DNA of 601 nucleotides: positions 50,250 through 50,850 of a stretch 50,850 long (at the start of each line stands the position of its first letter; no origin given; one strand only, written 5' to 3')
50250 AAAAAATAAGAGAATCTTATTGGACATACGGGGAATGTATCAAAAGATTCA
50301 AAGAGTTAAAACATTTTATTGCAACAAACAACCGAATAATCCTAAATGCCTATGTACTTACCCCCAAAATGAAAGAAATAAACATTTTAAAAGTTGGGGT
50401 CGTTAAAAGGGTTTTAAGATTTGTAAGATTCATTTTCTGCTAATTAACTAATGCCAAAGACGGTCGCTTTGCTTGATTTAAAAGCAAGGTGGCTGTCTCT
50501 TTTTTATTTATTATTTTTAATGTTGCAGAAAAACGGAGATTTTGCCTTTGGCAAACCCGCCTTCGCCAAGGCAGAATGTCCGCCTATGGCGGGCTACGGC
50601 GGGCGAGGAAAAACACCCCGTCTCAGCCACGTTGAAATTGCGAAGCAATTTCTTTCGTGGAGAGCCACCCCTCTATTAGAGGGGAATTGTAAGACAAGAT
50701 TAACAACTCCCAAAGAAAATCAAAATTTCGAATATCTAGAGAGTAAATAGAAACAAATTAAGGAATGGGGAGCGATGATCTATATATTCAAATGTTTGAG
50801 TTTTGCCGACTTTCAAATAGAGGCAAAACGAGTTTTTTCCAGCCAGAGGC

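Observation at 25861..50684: Composite element with conserved flanks around a sequence-variable but always-paired hairpin, co-oriented with the upstream gene: candidate structured RNA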

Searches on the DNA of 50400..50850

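Call 92: search_rna_families(source=window, start=50400, end=50850, threshold=evalue, max_evalue=10)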
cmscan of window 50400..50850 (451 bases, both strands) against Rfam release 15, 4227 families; matches with E-value up to 10: 6.
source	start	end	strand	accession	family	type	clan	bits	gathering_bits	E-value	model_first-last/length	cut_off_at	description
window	50458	50537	+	RF01230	snoR77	Gene; snRNA; snoRNA; HACA-box;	-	17.1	47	3.2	1-131/131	no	Small nucleolar RNA snoR77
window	50699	50734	+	RF01341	CRISPR-DR30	Gene; CRISPR;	-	16.8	50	1.8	1-38/38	no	CRISPR RNA direct repeat element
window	50458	50498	+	RF04239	mir-4679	Gene; miRNA;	-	16.6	88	2.6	15-61/75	no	mir-4679 microRNA precursor family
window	50538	50667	+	RF02349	psRNA2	Gene; sRNA;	-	16.5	65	0.081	1-201/201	no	Proteobacterial sRNA psRNA2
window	50447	50507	+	RF03401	mir-1323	Gene; miRNA;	-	15.5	98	2.2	1-73/73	no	mir-1323 microRNA precursor family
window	50410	50453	+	RF00436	UnaL2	Cis-reg;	-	15.5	55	5.5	1-54/54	no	UnaL2 LINE 3' element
